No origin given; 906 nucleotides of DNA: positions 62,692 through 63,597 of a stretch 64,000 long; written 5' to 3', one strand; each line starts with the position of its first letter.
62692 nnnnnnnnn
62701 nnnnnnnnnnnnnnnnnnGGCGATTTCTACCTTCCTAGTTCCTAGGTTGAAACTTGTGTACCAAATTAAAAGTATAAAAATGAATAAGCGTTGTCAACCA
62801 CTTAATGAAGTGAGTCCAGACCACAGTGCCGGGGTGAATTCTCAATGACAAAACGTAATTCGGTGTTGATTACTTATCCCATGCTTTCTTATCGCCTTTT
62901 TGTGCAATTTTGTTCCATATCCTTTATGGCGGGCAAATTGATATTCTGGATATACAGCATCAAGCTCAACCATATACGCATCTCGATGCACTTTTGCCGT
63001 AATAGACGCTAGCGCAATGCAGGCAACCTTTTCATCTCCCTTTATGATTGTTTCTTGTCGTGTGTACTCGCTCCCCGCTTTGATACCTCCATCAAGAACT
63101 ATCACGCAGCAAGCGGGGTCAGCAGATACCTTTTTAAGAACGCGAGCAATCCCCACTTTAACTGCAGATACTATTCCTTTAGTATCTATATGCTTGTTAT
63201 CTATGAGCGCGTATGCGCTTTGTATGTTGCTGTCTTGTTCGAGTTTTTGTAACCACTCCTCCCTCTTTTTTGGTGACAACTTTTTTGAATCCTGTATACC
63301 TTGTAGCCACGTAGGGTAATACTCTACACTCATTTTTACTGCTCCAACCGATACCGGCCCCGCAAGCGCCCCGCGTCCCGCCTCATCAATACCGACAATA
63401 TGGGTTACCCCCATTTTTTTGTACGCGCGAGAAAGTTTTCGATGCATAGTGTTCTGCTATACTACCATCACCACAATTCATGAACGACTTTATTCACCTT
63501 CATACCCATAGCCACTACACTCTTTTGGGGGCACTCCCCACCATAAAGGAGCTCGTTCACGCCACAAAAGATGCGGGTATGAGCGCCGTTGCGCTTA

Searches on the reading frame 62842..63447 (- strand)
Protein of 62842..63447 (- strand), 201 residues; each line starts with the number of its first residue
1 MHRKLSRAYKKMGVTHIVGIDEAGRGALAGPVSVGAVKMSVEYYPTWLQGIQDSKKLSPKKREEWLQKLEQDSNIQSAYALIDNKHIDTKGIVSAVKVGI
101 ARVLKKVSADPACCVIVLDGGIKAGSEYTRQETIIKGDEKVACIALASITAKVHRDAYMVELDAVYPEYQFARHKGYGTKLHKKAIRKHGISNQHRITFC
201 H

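Call 3: search_protein_families(library=ncbifam, proteins=[window:62842-63447:-], max_evalue=1)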
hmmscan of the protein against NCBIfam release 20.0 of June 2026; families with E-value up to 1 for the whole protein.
window:62842-63447:- (201 aa): 10 families
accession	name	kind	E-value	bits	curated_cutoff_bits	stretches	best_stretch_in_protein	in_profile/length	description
NF000595.1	PRK00015.1-3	equivalog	1.6e-55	188.1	167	1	15-199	2-181/188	ribonuclease HII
NF000594.1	PRK00015.1-1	equivalog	1.2e-52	179.1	243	1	7-199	61-245/251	ribonuclease HII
NF000598.1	PRK00015.2-2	equivalog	5.6e-48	163.3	273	1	5-199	10-200/203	ribonuclease HII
NF010537.0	PRK13925.1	equivalog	5.3e-47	160.1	252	1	15-200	10-193/200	ribonuclease HII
NF000596.1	PRK00015.1-4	equivalog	3.2e-42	144.5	251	1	17-199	2-177/186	ribonuclease HII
NF010538.0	PRK13926.1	equivalog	2.4e-40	139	285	1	6-200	13-199/213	ribonuclease HII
NF000600.1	PRK00015.2-4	equivalog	3.2e-37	128.2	364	1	3-200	16-208/212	ribonuclease HII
NF011119.0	PRK14550.1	equivalog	8.6e-32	110.8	350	1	17-200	2-186/204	ribonuclease HII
TIGR00729.1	TIGR00729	equivalog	4e-16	59.7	123.3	1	17-162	1-160/207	ribonuclease HII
TIGR00716.1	rnhC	equivalog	1.4e-07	31.1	161.2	1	6-185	72-262/284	ribonuclease HIII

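Call 4: search_protein_families(library=pfam, proteins=[window:62842-63447:-], max_evalue=1)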
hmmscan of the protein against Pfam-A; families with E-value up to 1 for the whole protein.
window:62842-63447:- (201 aa): 2 families
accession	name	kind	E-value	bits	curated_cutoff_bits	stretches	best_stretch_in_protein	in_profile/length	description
PF01351.25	RNase_HII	-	6.8e-34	117.9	25.8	1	18-200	1-197/199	Ribonuclease HII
PF01849.23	NAC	-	0.08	13.3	21.3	1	3-23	2-22/57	NAC domain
